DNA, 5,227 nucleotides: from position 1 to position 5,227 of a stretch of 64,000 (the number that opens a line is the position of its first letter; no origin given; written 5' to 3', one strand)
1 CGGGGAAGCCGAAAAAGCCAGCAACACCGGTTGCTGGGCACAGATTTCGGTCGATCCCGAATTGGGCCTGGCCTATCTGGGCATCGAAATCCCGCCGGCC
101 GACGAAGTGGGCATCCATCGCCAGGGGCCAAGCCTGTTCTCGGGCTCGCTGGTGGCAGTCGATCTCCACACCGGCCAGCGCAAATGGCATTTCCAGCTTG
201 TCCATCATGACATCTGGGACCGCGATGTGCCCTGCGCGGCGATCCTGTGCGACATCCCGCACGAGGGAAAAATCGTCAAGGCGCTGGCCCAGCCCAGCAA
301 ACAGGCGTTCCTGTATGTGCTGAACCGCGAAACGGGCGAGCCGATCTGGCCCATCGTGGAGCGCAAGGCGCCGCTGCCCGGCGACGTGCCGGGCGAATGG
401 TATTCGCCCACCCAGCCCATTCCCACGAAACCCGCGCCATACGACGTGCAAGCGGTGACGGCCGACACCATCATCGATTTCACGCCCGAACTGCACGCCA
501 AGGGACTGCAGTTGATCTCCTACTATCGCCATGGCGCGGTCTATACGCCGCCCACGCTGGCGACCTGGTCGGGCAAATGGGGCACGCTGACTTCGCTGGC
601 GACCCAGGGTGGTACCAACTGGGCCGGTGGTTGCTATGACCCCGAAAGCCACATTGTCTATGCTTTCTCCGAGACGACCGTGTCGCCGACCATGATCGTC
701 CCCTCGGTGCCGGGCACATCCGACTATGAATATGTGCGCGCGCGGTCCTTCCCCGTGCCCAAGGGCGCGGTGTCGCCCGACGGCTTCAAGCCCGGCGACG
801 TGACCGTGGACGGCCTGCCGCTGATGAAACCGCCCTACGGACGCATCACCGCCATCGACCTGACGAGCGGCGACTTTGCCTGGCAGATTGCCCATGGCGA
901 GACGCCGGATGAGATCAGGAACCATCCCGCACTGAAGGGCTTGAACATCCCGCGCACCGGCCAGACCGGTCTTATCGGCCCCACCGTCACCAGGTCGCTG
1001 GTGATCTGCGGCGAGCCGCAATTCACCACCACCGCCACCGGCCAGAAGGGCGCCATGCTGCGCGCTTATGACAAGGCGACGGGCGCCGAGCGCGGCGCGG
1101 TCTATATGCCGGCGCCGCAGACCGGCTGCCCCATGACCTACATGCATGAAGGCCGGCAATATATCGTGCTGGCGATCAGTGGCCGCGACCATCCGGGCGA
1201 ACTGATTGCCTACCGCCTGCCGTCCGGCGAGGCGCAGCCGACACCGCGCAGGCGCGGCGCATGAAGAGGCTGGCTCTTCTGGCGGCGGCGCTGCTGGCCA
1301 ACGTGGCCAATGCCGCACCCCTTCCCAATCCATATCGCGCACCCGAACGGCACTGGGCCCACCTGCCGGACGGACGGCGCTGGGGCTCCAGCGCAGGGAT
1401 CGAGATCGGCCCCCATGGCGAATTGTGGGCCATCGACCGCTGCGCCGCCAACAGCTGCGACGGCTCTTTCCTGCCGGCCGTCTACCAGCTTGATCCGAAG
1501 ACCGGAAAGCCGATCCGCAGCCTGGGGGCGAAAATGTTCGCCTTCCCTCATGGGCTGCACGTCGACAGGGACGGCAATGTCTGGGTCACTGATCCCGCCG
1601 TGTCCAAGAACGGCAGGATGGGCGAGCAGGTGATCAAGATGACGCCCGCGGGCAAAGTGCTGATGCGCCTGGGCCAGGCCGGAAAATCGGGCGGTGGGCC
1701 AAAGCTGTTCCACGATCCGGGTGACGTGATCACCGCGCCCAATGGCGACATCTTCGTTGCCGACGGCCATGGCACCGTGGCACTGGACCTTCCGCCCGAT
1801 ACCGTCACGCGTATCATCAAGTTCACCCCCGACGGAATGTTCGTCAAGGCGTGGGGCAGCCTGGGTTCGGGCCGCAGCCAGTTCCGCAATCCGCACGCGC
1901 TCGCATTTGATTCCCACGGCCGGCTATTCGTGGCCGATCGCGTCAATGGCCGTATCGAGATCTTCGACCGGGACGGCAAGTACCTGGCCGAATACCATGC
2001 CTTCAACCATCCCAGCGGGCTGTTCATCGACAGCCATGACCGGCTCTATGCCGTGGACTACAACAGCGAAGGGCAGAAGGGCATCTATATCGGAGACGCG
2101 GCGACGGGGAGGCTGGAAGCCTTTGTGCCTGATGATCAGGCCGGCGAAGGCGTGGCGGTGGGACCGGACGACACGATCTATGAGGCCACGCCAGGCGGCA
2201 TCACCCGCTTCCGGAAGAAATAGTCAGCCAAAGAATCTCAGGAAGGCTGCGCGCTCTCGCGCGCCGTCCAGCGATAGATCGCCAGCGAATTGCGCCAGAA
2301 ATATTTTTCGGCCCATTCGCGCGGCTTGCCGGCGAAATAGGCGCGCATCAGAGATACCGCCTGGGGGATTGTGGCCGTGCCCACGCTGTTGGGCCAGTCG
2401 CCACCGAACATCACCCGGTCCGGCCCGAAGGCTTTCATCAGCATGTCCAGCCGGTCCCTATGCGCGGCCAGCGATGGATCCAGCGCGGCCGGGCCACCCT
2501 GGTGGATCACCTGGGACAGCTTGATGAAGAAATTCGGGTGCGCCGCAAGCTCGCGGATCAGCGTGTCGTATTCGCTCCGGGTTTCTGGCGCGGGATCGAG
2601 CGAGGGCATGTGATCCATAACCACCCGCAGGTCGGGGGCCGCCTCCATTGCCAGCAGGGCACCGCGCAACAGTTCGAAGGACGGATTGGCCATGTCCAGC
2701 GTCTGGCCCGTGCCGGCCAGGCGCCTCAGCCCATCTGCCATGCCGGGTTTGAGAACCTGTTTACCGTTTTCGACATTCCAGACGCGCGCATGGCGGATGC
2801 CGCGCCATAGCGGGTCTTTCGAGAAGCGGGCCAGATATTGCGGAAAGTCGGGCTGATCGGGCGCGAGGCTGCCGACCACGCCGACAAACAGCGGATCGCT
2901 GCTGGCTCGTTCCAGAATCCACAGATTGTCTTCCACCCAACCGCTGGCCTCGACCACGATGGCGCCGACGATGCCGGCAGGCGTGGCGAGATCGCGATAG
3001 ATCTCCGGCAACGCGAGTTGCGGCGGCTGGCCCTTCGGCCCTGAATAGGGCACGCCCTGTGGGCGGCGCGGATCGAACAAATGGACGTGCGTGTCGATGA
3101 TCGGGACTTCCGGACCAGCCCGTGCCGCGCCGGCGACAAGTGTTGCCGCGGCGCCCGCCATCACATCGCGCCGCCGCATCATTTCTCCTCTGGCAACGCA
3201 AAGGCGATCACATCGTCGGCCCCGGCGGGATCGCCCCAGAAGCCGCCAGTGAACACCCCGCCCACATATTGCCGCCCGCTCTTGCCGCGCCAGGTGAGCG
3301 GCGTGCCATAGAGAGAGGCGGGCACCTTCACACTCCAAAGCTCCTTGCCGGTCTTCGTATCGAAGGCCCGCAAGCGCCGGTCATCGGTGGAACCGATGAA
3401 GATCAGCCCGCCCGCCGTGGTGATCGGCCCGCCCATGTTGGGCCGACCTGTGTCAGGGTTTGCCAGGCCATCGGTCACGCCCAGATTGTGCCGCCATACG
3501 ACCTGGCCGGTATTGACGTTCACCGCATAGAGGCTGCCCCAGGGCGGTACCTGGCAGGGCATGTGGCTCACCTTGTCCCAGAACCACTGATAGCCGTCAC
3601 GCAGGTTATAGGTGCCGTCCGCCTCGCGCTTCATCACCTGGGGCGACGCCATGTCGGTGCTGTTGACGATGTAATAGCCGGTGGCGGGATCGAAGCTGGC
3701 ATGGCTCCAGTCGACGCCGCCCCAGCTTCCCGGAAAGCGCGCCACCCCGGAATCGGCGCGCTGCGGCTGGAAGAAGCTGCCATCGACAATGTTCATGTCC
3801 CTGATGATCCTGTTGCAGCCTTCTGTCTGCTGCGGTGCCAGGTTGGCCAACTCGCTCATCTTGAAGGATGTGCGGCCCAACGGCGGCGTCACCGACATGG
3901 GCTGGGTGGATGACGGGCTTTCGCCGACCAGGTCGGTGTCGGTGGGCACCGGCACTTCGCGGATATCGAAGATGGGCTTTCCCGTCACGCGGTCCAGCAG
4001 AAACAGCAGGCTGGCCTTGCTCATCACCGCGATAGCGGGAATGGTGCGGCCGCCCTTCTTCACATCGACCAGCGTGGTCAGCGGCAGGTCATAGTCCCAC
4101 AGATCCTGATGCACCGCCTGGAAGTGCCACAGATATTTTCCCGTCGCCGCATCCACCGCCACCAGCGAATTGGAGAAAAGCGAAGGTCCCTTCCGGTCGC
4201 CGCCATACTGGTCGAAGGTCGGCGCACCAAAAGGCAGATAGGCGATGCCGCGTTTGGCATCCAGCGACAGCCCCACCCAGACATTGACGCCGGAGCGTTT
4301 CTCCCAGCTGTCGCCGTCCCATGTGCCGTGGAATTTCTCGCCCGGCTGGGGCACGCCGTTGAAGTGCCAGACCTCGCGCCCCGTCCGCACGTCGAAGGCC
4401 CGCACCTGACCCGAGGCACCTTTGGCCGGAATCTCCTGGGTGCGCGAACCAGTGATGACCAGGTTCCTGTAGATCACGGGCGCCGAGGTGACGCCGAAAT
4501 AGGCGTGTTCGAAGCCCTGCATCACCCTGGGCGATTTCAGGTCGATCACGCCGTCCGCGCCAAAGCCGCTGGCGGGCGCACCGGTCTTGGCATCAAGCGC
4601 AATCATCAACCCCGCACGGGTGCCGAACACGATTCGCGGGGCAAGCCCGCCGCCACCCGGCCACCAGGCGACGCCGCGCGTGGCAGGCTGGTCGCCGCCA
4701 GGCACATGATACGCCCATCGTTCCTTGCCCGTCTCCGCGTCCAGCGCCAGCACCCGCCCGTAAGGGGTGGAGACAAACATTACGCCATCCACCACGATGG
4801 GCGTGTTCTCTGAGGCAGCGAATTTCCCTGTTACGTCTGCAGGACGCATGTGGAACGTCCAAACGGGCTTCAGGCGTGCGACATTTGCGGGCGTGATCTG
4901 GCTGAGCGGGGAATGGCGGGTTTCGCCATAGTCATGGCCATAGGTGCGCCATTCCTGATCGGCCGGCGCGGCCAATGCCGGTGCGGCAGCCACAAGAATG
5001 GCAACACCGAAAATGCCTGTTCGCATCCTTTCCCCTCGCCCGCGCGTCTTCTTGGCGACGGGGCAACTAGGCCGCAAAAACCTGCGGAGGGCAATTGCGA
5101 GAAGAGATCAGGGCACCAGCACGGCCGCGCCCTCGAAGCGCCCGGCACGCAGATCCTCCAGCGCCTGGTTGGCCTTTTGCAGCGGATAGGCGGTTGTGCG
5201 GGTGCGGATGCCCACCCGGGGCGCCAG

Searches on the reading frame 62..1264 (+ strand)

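Call 71: search_protein_families(library=pfam, proteins=[window:62-1264:+], max_evalue=0.00001)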
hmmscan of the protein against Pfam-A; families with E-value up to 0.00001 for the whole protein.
window:62-1264:+ (400 aa): 1 family
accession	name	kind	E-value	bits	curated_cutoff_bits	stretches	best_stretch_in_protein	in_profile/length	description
PF01011.28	PQQ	-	1.2e-98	331.8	26.7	1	2-368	241-595/595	Glucose/ethanol/alcohol dehydrogenase, beta-propeller domain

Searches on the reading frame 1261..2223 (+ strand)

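Call 71: search_protein_families(library=pfam, proteins=[window:1261-2223:+], max_evalue=0.00001)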
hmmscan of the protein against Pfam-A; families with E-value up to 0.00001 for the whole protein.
window:1261-2223:+ (320 aa): 2 families
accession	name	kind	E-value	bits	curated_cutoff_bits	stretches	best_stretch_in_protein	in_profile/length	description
PF01436.27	NHL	-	2e-18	65.9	20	0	208-235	1-28/28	NHL repeat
PF08450.18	SGL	-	1.9e-06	28.1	26.3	0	100-246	92-221/246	SMP-30/Gluconolactonase/LRE-like region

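Call 72: search_protein_families(library=ncbifam, proteins=[window:1261-2223:+], max_evalue=0.000001)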
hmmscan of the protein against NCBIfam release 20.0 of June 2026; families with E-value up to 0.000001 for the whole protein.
window:1261-2223:+ (320 aa): 2 families
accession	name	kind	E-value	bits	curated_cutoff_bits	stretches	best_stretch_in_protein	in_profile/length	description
NF035926.1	scyF_NHL_VPEP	equivalog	2.9e-32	112.2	350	2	90-245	148-283/376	scytonemin biosynthesis PEP-CTERM protein ScyF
NF033206.1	ScyE_fam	subfamily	9.1e-09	35.3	80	0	46-118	257-327/333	ScyD/ScyE family protein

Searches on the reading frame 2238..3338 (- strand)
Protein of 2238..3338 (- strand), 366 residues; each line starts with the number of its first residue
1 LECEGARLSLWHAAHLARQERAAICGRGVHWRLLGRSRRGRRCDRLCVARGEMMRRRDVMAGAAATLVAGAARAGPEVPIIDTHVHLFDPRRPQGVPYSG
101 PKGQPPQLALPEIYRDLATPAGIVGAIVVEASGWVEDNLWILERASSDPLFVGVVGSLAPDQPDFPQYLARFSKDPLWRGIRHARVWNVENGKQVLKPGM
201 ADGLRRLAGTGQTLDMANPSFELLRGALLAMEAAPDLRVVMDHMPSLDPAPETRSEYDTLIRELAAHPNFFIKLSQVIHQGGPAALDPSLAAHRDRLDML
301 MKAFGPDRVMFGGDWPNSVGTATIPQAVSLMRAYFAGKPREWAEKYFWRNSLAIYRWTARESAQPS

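Call 71: search_protein_families(library=pfam, proteins=[window:2238-3338:-], max_evalue=0.00001)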
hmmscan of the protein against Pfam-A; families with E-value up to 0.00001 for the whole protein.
window:2238-3338:- (366 aa): 1 family
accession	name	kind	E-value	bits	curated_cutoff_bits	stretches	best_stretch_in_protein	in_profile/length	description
PF04909.20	Amidohydro_2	-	2e-35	123.4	26.4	1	81-356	1-288/289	Amidohydrolase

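Call 72: search_protein_families(library=ncbifam, proteins=[window:2238-3338:-], max_evalue=0.000001)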
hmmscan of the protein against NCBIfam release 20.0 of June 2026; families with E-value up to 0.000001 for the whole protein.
window:2238-3338:- (366 aa): 1 family
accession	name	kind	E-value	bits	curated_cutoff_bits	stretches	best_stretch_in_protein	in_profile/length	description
NF052480.1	FuconLaconase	equivalog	1.5e-17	64.1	400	1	81-336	3-264/287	L-fucono-1,5-lactonase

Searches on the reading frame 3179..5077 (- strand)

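Call 8: search_protein_families(library=pfam, proteins=[window:3179-5077:-], max_evalue=0.001)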
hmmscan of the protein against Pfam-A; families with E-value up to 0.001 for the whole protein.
window:3179-5077:- (632 aa): 4 families
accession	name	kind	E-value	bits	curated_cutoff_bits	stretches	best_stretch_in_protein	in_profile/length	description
PF01011.28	PQQ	-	1e-176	589.6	26.7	1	43-605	1-595/595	Glucose/ethanol/alcohol dehydrogenase, beta-propeller domain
PF13360.13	PQQ_2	-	2.6e-24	86.6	27.6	3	514-595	3-71/233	Outer membrane protein assembly factor BamB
PF13570.13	Beta-prop_ACSF4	-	1.2e-08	35.2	133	1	514-596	155-223/329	Beta-alanine-activating enzyme, beta-propeller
PF23727.1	Beta-prop_FAM234A_B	-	0.00065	18.8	26.4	0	302-343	99-140/467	FAM234A/B beta-propeller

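Call 41: search_protein_families(library=ncbifam, proteins=[window:3179-5077:-], max_evalue=1e-10)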
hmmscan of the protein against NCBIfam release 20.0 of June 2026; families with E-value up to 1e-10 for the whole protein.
window:3179-5077:- (632 aa): 5 families
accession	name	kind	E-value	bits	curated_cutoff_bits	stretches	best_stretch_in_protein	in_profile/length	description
TIGR03074.1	PQQ_membr_DH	subfamily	4e-129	431.7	832.65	1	36-629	150-783/783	membrane-bound PQQ-dependent dehydrogenase, glucose/quinate/shikimate family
TIGR03075.1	PQQ_enz_alc_DH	subfamily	6.9e-80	269.1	480.05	2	38-368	16-338/530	PQQ-dependent dehydrogenase, methanol/ethanol family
TIGR04528.1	acido_non_PQQ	subfamily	1.6e-67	228.4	650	2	39-370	2-311/493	acido-empty-quinoprotein group A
TIGR03300.1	assembly_YfgL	equivalog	1.8e-19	69.7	285.2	0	514-595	75-143/377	outer membrane protein assembly factor BamB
NF008351.0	PRK11138.1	equivalog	4.4e-18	64.9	423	0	514-594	79-157/394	outer membrane protein assembly factor BamB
